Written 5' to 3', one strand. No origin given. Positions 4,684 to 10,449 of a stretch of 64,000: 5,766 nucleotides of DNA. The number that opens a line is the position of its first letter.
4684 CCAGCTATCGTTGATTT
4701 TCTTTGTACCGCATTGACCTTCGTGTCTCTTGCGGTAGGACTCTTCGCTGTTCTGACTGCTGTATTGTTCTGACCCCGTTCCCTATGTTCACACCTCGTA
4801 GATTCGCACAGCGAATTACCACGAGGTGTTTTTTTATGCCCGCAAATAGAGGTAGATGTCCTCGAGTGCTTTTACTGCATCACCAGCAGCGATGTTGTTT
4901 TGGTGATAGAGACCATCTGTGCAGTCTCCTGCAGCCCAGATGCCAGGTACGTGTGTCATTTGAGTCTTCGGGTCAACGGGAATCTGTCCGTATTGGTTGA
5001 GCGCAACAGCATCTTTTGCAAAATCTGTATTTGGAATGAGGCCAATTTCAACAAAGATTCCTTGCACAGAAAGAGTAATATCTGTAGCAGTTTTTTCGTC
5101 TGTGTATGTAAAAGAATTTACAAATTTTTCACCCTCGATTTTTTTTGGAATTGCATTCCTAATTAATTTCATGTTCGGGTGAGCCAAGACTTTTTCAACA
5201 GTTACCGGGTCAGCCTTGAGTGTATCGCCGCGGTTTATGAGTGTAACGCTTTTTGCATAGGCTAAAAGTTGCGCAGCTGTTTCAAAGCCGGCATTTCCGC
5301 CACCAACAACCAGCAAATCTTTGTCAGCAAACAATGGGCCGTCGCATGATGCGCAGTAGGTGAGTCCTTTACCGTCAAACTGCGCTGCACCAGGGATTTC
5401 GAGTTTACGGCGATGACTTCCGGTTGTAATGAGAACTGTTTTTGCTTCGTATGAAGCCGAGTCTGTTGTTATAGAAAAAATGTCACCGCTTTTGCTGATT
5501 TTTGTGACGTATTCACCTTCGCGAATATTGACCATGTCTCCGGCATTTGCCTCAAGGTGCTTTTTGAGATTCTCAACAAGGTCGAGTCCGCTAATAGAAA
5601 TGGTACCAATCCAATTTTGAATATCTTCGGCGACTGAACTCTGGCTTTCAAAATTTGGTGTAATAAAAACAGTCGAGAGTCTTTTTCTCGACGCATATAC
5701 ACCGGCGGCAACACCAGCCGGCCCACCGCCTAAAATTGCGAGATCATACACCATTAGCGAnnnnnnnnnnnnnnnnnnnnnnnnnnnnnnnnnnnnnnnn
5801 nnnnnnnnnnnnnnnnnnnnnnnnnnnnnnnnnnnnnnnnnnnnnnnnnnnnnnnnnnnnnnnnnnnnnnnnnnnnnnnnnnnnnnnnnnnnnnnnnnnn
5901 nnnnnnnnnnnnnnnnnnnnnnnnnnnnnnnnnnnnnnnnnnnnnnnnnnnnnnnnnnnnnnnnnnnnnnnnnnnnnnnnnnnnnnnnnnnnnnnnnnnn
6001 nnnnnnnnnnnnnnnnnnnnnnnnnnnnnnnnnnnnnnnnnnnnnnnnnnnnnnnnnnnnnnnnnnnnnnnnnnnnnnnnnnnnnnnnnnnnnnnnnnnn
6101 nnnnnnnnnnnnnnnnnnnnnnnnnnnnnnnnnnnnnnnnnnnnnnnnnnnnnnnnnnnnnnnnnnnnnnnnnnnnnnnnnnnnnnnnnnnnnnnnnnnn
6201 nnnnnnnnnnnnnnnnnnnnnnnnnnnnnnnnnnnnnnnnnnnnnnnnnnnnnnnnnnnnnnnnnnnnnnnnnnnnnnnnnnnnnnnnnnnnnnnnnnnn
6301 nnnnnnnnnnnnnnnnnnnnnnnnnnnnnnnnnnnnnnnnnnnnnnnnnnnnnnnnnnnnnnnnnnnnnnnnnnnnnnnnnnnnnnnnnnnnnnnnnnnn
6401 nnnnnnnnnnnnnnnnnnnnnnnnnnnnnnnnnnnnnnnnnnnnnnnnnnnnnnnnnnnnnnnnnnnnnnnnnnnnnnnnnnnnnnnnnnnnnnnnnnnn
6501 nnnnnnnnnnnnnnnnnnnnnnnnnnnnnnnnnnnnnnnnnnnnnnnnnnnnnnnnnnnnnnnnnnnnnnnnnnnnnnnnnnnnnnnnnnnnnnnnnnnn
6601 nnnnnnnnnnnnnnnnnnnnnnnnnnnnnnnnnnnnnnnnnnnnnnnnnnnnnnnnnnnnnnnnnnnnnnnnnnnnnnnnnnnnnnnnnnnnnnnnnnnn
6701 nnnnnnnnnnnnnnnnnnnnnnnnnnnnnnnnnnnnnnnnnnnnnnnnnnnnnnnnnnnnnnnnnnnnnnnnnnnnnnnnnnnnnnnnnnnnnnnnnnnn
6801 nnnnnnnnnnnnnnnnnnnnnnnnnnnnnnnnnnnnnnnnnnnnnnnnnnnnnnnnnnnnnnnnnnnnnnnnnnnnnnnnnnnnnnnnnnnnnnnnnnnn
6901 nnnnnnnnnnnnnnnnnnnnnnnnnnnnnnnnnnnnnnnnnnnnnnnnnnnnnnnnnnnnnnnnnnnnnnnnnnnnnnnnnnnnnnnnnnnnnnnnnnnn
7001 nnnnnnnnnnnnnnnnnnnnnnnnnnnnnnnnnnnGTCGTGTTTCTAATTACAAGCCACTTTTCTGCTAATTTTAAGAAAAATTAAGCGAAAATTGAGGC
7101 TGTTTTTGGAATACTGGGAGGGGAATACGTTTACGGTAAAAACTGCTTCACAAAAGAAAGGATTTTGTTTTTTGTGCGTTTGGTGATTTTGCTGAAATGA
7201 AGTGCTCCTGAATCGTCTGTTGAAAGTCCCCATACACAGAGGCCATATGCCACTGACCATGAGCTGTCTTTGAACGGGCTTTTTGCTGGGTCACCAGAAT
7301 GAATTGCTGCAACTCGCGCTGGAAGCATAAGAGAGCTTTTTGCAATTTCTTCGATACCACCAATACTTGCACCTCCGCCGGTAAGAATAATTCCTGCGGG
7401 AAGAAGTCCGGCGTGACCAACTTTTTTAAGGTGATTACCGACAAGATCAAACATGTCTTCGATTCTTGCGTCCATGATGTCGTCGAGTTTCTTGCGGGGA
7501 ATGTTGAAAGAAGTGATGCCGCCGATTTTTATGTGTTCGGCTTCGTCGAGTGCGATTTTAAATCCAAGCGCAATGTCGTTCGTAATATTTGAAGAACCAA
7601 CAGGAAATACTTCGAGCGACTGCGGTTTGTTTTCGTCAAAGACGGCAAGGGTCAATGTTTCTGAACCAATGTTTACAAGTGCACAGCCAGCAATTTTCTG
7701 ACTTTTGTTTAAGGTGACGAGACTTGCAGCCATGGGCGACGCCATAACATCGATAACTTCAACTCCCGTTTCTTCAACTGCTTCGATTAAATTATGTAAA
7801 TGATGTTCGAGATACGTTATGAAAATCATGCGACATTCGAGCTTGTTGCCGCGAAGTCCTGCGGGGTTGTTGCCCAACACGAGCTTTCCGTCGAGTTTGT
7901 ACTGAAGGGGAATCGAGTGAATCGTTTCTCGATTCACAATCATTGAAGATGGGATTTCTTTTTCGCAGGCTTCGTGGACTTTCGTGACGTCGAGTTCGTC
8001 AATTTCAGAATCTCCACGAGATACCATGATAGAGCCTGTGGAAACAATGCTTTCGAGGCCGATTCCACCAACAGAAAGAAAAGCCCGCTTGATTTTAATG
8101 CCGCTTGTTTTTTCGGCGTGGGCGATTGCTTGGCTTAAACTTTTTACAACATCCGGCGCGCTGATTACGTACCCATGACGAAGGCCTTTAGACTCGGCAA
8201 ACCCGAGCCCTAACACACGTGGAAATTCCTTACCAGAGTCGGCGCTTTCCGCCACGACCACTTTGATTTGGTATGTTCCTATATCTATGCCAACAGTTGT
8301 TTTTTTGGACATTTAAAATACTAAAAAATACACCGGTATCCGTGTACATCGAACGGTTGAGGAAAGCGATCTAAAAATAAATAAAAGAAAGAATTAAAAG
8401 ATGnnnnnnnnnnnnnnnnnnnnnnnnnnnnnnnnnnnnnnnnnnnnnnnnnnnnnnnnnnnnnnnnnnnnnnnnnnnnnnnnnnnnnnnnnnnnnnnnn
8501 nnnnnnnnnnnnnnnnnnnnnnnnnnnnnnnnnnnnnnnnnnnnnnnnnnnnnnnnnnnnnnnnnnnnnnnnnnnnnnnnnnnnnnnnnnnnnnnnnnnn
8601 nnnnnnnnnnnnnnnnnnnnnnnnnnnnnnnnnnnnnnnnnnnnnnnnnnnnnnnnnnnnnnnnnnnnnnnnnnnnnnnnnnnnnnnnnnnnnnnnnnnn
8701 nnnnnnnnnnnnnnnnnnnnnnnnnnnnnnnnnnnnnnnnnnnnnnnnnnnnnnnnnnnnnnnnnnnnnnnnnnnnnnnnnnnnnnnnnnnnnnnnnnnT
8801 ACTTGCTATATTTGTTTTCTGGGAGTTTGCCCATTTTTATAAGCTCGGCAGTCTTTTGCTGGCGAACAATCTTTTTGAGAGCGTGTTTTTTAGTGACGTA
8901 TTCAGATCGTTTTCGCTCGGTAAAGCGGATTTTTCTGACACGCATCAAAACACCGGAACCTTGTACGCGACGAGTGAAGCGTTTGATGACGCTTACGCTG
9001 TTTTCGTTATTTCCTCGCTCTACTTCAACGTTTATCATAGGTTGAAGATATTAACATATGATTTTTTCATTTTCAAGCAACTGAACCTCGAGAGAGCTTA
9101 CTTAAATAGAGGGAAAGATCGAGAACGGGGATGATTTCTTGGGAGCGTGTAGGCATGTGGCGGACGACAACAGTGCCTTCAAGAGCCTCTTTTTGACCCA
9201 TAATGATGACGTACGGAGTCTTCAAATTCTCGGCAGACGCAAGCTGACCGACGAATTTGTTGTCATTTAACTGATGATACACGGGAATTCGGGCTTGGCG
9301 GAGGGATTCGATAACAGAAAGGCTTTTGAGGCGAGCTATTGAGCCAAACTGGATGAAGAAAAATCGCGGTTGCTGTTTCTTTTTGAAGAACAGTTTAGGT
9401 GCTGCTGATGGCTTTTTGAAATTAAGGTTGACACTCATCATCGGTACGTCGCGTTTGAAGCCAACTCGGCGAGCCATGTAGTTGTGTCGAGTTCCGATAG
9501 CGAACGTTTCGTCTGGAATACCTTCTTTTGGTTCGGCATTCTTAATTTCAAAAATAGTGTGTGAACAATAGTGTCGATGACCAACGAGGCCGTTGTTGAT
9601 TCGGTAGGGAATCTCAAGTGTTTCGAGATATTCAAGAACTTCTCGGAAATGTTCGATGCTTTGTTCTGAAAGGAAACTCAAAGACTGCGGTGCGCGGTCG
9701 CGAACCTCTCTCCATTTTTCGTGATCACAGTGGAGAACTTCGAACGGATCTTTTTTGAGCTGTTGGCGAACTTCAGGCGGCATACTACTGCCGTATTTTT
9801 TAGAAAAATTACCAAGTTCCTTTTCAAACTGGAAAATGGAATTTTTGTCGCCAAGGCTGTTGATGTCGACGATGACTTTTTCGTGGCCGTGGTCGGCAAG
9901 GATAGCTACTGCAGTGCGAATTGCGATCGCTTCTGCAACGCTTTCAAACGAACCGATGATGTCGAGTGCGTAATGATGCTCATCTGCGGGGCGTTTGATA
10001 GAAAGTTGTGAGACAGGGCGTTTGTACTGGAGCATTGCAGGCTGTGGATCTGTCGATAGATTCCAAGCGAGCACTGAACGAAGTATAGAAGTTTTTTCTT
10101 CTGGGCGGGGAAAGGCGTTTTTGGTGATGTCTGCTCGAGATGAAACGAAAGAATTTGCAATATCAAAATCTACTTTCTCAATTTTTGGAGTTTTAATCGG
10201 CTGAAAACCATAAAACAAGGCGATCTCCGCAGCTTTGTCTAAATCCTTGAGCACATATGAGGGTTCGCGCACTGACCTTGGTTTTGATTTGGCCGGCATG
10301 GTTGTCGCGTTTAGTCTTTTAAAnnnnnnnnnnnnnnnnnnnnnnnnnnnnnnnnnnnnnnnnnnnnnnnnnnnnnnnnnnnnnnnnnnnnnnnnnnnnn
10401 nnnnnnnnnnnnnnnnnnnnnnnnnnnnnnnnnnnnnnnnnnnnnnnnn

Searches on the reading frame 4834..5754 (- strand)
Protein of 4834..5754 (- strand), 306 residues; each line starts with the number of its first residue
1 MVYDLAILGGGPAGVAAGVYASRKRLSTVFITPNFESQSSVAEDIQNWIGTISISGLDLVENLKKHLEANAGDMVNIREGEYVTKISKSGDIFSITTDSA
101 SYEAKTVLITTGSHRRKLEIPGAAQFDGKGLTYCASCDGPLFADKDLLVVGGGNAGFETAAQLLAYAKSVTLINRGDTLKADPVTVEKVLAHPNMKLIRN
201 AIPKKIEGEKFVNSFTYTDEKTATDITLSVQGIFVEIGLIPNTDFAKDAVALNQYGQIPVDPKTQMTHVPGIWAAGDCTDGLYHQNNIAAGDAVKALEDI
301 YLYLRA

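Call 8: search_protein_families(library=pfam, max_evalue=0.001, proteins=[window:4834-5754:-])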
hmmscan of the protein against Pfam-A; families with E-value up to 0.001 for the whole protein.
window:4834-5754:- (306 aa): 9 families
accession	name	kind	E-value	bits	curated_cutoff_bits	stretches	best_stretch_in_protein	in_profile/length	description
PF07992.20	Pyr_redox_2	-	3.4e-43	148.6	26.1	1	3-287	1-285/291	Pyridine nucleotide-disulphide oxidoreductase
PF13738.12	Pyr_redox_3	-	3.8e-28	99.1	30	1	29-276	44-305/305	Pyridine nucleotide-disulphide oxidoreductase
PF00070.33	Pyr_redox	-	9.4e-11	42.5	22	1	147-210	2-70/82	Pyridine nucleotide-disulphide oxidoreductase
PF01134.28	GIDA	-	7.5e-08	32.3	22.1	0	146-173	1-28/391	Glucose inhibited division protein A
PF03486.20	HI0933_like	-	1.5e-07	31.6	50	0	146-178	2-34/244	HI0933-like protein Rossmann domain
PF01266.30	DAO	-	2.9e-07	30.8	27.9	0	146-178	1-33/353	FAD dependent oxidoreductase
PF12831.13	FAD_oxidored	-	2.9e-07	30.6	27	0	4-33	1-30/416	FAD dependent oxidoreductase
PF00890.30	FAD_binding_2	-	8.2e-07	29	20.4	0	146-178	1-33/414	FAD binding domain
PF05834.18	Lycopene_cycl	-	0.00034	20.2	23.4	0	146-179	1-36/380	Lycopene cyclase protein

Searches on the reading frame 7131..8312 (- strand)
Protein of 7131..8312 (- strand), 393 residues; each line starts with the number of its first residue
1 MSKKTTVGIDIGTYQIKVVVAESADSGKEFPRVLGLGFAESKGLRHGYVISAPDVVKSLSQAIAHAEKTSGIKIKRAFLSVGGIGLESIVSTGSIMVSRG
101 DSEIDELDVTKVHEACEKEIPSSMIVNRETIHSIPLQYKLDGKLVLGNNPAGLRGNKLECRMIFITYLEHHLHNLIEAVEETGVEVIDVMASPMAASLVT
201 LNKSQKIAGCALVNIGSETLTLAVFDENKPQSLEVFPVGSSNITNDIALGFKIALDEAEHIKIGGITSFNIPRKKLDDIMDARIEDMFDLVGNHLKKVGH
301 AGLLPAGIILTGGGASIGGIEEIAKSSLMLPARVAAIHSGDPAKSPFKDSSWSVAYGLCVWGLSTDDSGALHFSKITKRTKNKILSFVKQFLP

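Call 8: search_protein_families(library=pfam, max_evalue=0.001, proteins=[window:7131-8312:-])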
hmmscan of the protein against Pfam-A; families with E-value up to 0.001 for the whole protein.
window:7131-8312:- (393 aa): 4 families
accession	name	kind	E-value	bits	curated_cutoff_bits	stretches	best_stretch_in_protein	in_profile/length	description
PF14450.12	FtsA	-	1.3e-24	87.4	31.8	1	211-357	1-127/127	Cell division protein FtsA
PF02491.25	SHS2_FTSA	-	7.3e-11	42.7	25.4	1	86-166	4-79/79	SHS2 domain inserted in FTSA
PF11104.14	PilM_2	-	2.9e-08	33.5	27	1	178-336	144-306/340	Type IV pilus assembly protein PilM;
PF06723.19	MreB_Mbl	-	0.00024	20.5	27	0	268-335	234-304/327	MreB/Mbl protein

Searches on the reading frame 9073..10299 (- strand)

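Call 8: search_protein_families(library=pfam, max_evalue=0.001, proteins=[window:9073-10299:-])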
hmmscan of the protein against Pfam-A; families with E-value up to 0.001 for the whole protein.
window:9073-10299:- (408 aa): 1 family
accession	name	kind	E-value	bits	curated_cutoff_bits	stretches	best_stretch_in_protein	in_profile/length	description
PF03129.25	HGTP_anticodon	-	9.7e-10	38.9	21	1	328-401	20-93/94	Anticodon binding domain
